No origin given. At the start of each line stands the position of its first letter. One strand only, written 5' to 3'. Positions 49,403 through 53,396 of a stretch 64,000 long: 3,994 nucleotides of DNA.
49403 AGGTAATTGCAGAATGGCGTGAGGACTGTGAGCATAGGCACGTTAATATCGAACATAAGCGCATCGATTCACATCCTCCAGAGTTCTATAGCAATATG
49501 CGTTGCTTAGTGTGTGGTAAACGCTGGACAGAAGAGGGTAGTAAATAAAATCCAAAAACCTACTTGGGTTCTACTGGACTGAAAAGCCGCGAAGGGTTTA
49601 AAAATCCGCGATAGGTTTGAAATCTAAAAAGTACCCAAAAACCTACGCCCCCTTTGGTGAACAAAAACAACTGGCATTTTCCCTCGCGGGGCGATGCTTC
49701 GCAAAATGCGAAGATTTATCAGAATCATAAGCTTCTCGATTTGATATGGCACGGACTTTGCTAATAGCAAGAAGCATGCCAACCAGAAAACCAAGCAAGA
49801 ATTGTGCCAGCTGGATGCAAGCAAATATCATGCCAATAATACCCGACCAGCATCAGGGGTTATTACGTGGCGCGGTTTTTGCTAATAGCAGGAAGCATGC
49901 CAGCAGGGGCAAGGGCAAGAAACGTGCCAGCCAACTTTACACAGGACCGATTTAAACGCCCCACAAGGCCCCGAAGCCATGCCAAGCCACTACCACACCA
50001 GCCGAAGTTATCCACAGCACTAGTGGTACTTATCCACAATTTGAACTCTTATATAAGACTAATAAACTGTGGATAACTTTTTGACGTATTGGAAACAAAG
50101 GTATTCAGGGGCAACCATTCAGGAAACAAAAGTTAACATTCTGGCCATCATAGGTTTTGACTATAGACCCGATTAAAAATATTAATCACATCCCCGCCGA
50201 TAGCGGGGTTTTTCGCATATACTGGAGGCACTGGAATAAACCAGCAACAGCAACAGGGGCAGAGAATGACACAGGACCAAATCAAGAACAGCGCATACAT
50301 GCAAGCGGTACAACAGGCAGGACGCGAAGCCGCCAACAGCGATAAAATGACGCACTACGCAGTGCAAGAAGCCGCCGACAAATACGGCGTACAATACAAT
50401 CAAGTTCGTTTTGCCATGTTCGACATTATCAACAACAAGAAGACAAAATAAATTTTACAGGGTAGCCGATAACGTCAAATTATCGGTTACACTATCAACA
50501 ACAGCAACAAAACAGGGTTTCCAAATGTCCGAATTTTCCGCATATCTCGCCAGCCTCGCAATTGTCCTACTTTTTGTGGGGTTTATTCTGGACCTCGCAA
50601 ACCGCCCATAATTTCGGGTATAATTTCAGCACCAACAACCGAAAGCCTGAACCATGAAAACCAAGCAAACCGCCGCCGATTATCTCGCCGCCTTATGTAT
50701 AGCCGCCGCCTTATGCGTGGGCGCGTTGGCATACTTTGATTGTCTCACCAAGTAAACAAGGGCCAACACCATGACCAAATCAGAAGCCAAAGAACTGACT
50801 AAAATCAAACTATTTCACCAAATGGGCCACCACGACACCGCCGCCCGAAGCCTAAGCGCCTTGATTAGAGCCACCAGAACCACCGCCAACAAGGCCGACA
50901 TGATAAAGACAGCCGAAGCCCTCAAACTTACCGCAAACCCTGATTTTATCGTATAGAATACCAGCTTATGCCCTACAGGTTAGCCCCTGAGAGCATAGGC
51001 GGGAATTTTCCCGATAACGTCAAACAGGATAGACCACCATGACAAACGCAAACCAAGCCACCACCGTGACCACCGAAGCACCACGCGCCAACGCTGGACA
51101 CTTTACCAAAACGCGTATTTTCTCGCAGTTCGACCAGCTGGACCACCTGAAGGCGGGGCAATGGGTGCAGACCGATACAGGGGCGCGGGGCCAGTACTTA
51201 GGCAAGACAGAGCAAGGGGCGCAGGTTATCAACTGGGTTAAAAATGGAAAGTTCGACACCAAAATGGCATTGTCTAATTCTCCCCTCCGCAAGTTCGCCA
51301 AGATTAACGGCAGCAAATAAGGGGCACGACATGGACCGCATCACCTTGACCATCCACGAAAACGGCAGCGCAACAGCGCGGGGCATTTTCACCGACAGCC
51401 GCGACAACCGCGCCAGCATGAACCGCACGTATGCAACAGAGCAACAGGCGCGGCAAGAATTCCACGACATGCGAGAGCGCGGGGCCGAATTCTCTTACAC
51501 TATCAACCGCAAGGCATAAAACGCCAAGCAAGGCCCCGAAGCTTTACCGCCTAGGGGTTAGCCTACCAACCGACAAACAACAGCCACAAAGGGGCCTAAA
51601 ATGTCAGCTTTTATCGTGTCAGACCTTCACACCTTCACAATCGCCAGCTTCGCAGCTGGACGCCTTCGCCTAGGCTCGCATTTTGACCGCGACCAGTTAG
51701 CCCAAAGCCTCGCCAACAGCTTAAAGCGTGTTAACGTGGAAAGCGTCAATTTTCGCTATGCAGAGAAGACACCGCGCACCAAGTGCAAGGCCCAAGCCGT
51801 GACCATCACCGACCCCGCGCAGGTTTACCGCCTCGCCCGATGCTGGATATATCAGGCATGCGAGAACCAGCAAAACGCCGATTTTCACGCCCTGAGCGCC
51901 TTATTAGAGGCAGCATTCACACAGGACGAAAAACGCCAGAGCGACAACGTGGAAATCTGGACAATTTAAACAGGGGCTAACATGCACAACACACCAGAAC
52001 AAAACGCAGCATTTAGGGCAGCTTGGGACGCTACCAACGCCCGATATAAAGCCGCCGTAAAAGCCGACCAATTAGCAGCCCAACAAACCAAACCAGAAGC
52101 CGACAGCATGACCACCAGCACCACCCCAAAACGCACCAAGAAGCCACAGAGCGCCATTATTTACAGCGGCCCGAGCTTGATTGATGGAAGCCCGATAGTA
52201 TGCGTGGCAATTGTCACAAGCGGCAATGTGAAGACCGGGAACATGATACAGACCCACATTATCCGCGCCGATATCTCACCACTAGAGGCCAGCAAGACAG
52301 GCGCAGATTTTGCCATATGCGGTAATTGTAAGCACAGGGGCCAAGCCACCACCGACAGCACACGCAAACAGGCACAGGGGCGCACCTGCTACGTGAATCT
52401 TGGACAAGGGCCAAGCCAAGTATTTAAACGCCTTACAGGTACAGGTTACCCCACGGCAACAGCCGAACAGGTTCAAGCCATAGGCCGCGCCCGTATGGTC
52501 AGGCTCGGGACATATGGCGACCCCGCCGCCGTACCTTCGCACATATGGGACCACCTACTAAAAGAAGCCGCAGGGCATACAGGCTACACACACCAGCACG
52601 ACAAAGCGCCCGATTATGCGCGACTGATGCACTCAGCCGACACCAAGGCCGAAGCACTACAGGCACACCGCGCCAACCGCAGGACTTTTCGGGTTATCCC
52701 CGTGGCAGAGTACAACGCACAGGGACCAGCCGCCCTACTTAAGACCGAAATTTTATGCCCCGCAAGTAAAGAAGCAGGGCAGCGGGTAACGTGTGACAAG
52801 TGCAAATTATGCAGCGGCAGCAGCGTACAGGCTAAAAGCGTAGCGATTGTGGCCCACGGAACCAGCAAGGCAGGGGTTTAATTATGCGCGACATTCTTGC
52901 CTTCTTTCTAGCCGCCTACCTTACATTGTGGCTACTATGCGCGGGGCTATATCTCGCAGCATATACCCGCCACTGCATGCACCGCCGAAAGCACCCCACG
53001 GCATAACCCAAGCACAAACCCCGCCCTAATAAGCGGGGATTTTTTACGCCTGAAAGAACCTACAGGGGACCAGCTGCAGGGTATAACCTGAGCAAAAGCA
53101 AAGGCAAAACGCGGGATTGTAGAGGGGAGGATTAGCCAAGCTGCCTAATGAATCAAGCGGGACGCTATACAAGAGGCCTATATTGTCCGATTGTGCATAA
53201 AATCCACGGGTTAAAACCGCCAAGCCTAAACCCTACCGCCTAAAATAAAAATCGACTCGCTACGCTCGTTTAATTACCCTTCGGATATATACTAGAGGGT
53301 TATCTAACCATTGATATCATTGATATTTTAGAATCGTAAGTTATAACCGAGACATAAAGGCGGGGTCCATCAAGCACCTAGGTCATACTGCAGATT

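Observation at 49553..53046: Compositionally foreign GC-rich island (~3.5 kb) carrying an ori-like leader and a self-contained operon of small genes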

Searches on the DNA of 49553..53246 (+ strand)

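Call 7: search_dna_similar(query=window:49553-53246:+, collection=phages, mode=near, max_rows=30)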
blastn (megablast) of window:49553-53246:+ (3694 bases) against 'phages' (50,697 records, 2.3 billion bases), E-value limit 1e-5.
No match.

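Call 10: search_dna_similar(query=window:49553-53246:+, collection=phages, mode=distant, max_rows=30)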
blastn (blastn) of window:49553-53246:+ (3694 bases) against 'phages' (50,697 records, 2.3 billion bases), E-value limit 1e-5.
Records with a match: 2; places in all: 2; records where one place covers at least 80% of the query: 0.
Best place of each record, by identity: 80-90% 1; 60-80% 1.
By first word of the organism name: Curvibacter 1; Limnohabitans 1.
By host as written in the record: Curvibacter sp. IMCC26059 1; Limnohabitans sp. DCL3 1.
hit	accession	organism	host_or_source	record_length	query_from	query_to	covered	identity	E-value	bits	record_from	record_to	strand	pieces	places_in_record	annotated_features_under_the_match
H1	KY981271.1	Curvibacter phage P26059A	Curvibacter sp. IMCC26059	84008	430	528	3%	76.0%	1e-6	63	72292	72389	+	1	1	none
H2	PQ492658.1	Limnohabitans phage DC31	Limnohabitans sp. DCL3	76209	453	526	2%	86.5%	1e-13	86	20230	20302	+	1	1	none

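Call 19: get_annotated_region(hit=H2, flank=12000)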
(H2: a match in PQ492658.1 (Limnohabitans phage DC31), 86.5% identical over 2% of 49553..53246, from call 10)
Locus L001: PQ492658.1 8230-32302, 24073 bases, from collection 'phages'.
description: Limnohabitans phage DC31, complete genome.
organism: Limnohabitans phage DC31 (NCBI taxid 2883572)
taxonomy: Viruses; Duplodnaviria; Heunggongvirae; Uroviricota; Caudoviricetes; Pakpunavirus
host: Limnohabitans sp. DCL3; source: freshwater; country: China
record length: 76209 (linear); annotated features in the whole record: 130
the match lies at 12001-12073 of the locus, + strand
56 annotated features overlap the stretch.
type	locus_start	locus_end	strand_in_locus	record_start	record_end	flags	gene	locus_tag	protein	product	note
CDS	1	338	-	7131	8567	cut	-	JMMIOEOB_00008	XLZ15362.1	hypothetical protein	-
CDS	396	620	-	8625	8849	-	-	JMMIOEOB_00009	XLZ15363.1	hypothetical protein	-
CDS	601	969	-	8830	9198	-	-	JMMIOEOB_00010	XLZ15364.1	hypothetical protein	-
CDS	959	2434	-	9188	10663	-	-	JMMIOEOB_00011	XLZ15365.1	hypothetical protein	-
CDS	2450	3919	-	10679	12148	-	-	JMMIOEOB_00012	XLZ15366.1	hypothetical protein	-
CDS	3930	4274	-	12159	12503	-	-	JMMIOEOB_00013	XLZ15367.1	hypothetical protein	-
tRNA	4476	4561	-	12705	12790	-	-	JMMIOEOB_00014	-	tRNA-Tyr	-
tRNA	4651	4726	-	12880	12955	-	-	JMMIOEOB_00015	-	tRNA-Pro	-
tRNA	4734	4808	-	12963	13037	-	-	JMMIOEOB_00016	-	tRNA-Asn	-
tRNA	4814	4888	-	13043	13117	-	-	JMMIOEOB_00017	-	tRNA-Glu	-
tRNA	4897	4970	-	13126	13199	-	-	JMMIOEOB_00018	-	tRNA-Thr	-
CDS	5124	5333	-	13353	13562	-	-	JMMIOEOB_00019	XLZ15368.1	hypothetical protein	-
CDS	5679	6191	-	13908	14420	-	-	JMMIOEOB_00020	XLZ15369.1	hypothetical protein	-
CDS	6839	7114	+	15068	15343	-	-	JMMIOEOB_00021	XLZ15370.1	hypothetical protein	-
CDS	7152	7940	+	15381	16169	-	-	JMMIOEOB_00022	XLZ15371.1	hypothetical protein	-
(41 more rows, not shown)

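Call 20: get_annotated_region(hit=H1, flank=8000)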
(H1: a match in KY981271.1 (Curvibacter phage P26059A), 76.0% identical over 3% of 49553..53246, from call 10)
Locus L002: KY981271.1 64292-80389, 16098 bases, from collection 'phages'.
description: Curvibacter phage P26059A, complete genome.
organism: Curvibacter phage P26059A (NCBI taxid 1983783)
taxonomy: Viruses; Duplodnaviria; Heunggongvirae; Uroviricota; Caudoviricetes
host: Curvibacter sp. IMCC26059; source: -; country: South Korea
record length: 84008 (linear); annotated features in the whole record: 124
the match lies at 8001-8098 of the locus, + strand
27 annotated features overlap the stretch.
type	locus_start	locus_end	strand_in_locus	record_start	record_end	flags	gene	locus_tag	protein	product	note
CDS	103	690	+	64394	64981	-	-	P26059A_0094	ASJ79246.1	tail fiber protein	-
CDS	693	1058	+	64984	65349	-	-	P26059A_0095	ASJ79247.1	hypothetical protein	-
CDS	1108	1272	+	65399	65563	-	-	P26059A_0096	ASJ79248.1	hypothetical protein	-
CDS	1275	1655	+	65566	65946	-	-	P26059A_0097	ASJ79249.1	hypothetical protein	-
CDS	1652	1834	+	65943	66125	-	-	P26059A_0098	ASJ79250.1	hypothetical protein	-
CDS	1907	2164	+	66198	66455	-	-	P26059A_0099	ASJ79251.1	hypothetical protein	-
CDS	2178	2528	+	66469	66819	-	-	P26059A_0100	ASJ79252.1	hypothetical protein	-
CDS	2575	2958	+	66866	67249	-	-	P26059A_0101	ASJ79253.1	ribosomal protein L7/L12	-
CDS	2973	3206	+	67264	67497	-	-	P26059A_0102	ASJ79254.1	hypothetical protein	-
CDS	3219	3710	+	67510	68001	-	-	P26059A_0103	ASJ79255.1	cell wall hydrolyse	Cell wall hydrolyses involved in spore germination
CDS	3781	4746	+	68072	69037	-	-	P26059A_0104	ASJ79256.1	putative acyltransferase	-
CDS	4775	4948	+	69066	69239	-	-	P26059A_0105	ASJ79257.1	hypothetical protein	-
CDS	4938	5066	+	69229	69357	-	-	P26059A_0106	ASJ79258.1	hypothetical protein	-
CDS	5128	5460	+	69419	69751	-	-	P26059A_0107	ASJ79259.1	hypothetical protein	-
CDS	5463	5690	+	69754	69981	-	-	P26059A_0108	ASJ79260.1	superinfection immunity protein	-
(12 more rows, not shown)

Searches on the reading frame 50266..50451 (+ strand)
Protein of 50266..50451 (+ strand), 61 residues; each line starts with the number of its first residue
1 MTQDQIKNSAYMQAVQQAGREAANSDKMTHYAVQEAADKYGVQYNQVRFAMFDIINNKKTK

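Call 13: search_protein_families(library=pfam, proteins=[window:50266-50451:+], max_evalue=1)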
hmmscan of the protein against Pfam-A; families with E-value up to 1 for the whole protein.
window:50266-50451:+ (61 aa): 1 family
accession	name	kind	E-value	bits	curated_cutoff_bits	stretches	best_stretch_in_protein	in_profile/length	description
PF19964.5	EAD11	-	0.072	13.5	26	1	11-57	34-78/80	Effector-associated domain 11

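Call 14: search_protein_families(library=phrogs, proteins=[window:50266-50451:+], max_evalue=1)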
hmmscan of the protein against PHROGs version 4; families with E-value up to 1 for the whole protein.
window:50266-50451:+ (61 aa): 1 family
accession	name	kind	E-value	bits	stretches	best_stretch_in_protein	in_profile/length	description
phrog_23275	-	unknown function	0.053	14.6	1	20-57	19-57/97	-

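Call 16: search_protein_families(library=ncbifam, proteins=[window:50266-50451:+], max_evalue=1)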
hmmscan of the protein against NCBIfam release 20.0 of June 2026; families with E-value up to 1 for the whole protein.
window:50266-50451:+ (61 aa): 0 families

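Call 93: search_protein_families(library=padloc, proteins=[window:50266-50451:+], max_evalue=0.1)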
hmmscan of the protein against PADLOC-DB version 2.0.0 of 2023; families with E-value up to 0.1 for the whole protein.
window:50266-50451:+ (61 aa): 0 families

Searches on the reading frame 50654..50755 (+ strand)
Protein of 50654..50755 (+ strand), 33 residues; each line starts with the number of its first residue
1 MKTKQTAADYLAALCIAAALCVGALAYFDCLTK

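Call 13: search_protein_families(library=pfam, proteins=[window:50654-50755:+], max_evalue=1)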
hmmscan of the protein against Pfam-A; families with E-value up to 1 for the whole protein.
window:50654-50755:+ (33 aa): 1 family
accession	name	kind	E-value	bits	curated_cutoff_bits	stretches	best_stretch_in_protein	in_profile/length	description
PF13663.11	DUF4148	-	0.077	13.9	27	1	1-24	1-22/62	Domain of unknown function (DUF4148)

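Call 14: search_protein_families(library=phrogs, proteins=[window:50654-50755:+], max_evalue=1)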
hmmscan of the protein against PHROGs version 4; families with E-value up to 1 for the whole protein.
window:50654-50755:+ (33 aa): 0 families

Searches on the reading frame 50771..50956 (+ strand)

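Call 13: search_protein_families(library=pfam, proteins=[window:50771-50956:+], max_evalue=1)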
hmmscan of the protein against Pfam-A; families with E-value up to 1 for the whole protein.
window:50771-50956:+ (61 aa): 2 families
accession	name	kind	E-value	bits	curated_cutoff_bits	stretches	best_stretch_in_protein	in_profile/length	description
PF10602.15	RPN7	-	0.051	13.7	29.6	1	8-48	39-79/174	26S proteasome subunit RPN7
PF25170.1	TPR_WDR35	-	0.095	13.1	27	1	5-42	17-52/68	WD repeat-containing protein 35, TPR repeats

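Call 14: search_protein_families(library=phrogs, proteins=[window:50771-50956:+], max_evalue=1)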
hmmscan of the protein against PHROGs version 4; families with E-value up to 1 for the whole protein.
window:50771-50956:+ (61 aa): 0 families

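Call 16: search_protein_families(library=ncbifam, proteins=[window:50771-50956:+], max_evalue=1)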
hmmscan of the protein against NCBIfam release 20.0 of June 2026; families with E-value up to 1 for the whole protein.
window:50771-50956:+ (61 aa): 0 families

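Call 93: search_protein_families(library=padloc, proteins=[window:50771-50956:+], max_evalue=0.1)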
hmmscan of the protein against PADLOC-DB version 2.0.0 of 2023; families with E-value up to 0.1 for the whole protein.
window:50771-50956:+ (61 aa): 0 families

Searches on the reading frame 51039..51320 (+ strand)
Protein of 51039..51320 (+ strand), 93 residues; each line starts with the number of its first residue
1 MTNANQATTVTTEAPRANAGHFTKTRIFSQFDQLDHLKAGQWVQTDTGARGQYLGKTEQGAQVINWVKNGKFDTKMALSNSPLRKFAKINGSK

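Call 13: search_protein_families(library=pfam, proteins=[window:51039-51320:+], max_evalue=1)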
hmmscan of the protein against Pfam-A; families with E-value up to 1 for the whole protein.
window:51039-51320:+ (93 aa): 0 families

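Call 14: search_protein_families(library=phrogs, proteins=[window:51039-51320:+], max_evalue=1)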
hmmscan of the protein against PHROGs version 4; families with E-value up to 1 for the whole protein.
window:51039-51320:+ (93 aa): 3 families
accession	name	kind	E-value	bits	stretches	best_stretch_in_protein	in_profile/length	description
phrog_21585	-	unknown function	2e-06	28.7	1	32-71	16-56/75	-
phrog_4023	-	unknown function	0.059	14.6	1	31-78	63-111/134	-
phrog_18078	-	unknown function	0.09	14.1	1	15-52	23-59/102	-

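Call 16: search_protein_families(library=ncbifam, proteins=[window:51039-51320:+], max_evalue=1)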
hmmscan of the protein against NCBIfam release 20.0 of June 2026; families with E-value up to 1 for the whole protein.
window:51039-51320:+ (93 aa): 0 families

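Call 86: find_homologous_proteins(query=window:51039-51320:+, max_evalue=0.001)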
Query window:51039-51320:+ (93 aa): 2 proteins with E <= 0.001 among 3 candidates.
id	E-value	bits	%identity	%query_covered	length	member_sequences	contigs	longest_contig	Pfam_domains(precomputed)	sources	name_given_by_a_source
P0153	1.8e-55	202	100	100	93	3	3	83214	-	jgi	jgi:hypothetical protein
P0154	1.5e-46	174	88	100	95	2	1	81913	-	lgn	-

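Call 89: search_solved_structures(query=A5, max_evalue=10)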
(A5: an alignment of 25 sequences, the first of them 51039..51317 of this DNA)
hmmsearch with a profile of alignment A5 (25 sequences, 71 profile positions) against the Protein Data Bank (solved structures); distinct sequences matched with E-value up to 10: 13.
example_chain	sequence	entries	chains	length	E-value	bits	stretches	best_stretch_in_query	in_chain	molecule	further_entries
7sqc_V0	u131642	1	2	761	0.28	14.2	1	3-52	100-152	FAP266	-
2vo1_A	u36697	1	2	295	0.44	13.5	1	3-41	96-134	CTP SYNTHASE 1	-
6xi1_AAA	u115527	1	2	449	0.53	13.3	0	22-40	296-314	Flagellin hook IN motif family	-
3ihl_A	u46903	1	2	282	0.69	12.9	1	3-41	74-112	CTP synthase 2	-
5u03_A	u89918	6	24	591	0.69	12.9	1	3-41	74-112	CTP synthase 1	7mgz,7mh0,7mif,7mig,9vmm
7mip_C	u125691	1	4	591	0.75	12.8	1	3-41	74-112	CTP synthase 1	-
6pk4_A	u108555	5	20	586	1.6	11.8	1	3-41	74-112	CTP synthase 2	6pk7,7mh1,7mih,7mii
7miv_D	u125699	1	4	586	1.7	11.6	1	3-41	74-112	CTP synthase 2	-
7miu_D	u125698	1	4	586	1.7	11.6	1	3-41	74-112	CTP synthase 2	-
7y5n_C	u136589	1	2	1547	1.9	11.5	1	8-45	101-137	Pappalysin-1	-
8a7d_C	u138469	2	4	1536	1.9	11.5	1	8-45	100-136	Pappalysin-1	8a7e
7ufg_A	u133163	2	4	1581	2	11.5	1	8-45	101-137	Pappalysin-1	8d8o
8hgg_C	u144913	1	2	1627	2.1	11.4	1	8-45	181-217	Pappalysin-1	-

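Call 93: search_protein_families(library=padloc, proteins=[window:51039-51320:+], max_evalue=0.1)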
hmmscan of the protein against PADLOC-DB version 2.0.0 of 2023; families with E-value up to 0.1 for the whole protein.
window:51039-51320:+ (93 aa): 0 families

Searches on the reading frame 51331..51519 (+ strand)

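Call 13: search_protein_families(library=pfam, proteins=[window:51331-51519:+], max_evalue=1)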
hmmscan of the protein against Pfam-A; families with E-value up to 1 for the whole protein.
window:51331-51519:+ (62 aa): 1 family
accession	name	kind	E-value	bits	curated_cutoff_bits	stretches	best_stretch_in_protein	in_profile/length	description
PF17702.6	DUF5548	-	0.055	13.7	25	1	13-56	41-84/177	Family of unknown function (DUF5548)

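Call 14: search_protein_families(library=phrogs, proteins=[window:51331-51519:+], max_evalue=1)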
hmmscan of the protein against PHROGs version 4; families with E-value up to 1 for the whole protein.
window:51331-51519:+ (62 aa): 0 families

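Call 16: search_protein_families(library=ncbifam, proteins=[window:51331-51519:+], max_evalue=1)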
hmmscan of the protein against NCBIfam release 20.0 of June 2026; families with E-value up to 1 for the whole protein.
window:51331-51519:+ (62 aa): 1 family
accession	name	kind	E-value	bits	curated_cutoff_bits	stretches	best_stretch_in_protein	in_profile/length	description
TIGR01909.1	C_GCAxxG_C_C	subfamily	0.17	12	47.4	1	11-47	45-81/120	C-GCAxxG-C-C family (seleno)protein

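Call 93: search_protein_families(library=padloc, proteins=[window:51331-51519:+], max_evalue=0.1)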
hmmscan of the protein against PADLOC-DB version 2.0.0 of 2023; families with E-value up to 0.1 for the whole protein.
window:51331-51519:+ (62 aa): 0 families
